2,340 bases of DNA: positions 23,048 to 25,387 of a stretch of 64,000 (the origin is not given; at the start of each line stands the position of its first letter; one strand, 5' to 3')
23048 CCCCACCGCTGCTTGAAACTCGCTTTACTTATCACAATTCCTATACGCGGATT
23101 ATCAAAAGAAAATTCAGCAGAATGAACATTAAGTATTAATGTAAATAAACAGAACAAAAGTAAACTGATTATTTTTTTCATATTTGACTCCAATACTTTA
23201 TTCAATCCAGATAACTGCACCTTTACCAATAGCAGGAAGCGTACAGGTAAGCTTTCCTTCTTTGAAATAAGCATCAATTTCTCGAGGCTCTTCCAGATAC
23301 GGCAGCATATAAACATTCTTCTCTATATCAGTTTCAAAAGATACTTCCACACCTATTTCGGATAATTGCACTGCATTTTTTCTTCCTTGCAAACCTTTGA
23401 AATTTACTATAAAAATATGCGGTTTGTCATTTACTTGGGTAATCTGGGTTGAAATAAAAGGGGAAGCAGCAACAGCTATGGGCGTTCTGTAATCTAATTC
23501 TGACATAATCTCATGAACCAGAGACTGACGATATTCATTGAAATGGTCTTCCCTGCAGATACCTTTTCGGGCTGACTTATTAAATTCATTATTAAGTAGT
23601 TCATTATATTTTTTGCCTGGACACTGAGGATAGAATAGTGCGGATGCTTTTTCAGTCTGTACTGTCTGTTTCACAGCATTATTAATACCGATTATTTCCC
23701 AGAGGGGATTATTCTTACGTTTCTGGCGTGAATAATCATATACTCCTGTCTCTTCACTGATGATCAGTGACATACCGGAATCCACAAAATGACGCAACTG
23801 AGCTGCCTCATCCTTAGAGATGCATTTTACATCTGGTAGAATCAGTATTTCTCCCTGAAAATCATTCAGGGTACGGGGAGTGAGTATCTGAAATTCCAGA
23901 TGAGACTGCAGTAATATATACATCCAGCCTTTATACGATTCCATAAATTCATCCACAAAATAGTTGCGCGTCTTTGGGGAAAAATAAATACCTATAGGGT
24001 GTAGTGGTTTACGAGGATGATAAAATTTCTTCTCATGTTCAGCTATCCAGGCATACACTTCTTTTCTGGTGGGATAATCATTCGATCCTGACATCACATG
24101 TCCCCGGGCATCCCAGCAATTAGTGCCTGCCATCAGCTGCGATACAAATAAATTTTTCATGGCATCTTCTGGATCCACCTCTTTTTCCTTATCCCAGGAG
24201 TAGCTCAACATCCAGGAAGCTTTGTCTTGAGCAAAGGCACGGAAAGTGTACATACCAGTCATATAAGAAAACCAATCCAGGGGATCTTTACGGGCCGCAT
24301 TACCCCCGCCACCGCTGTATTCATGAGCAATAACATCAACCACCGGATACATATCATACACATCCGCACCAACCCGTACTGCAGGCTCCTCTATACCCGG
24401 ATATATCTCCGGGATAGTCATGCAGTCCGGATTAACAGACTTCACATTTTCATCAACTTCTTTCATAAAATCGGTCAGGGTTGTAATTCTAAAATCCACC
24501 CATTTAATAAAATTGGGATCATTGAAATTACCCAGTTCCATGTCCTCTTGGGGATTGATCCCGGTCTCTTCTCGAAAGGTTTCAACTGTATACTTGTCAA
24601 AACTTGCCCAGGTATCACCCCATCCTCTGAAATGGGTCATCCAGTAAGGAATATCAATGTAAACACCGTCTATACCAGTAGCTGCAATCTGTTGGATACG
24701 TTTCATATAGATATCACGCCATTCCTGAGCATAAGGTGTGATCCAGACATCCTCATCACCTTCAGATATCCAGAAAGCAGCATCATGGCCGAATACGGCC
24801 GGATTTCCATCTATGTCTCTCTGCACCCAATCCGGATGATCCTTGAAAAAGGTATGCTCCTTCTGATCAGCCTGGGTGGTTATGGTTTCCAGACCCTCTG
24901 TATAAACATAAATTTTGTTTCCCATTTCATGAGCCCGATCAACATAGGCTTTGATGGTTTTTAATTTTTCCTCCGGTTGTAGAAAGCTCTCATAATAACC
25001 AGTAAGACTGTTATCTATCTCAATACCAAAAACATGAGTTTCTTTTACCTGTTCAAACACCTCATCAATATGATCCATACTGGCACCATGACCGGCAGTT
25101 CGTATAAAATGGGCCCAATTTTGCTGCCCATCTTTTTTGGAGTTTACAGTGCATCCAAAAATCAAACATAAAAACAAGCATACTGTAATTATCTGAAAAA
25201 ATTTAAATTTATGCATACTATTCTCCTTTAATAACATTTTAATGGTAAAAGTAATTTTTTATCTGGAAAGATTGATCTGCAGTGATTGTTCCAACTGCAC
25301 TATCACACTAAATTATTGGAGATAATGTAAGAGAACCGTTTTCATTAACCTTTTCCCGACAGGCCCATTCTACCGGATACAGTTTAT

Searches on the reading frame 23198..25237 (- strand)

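Call 40: search_protein_families(library=pfam, proteins=[window:23198-25237:-], max_evalue=0.001)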
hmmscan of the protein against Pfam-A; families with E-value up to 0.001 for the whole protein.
window:23198-25237:- (679 aa): 2 families
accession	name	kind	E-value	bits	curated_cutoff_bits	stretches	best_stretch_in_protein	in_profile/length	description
PF02638.21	GHL10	-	1.3e-05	24.9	27.9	1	96-271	73-222/311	Glycosyl hydrolase-like 10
PF14871.12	GHL6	-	0.00041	21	35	0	81-196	29-132/132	Hypothetical glycosyl hydrolase 6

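Call 87: search_protein_families(library=ncbifam, proteins=[window:23198-25237:-], max_evalue=0.00001)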
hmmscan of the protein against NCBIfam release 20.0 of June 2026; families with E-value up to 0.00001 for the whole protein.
window:23198-25237:- (679 aa): 0 families
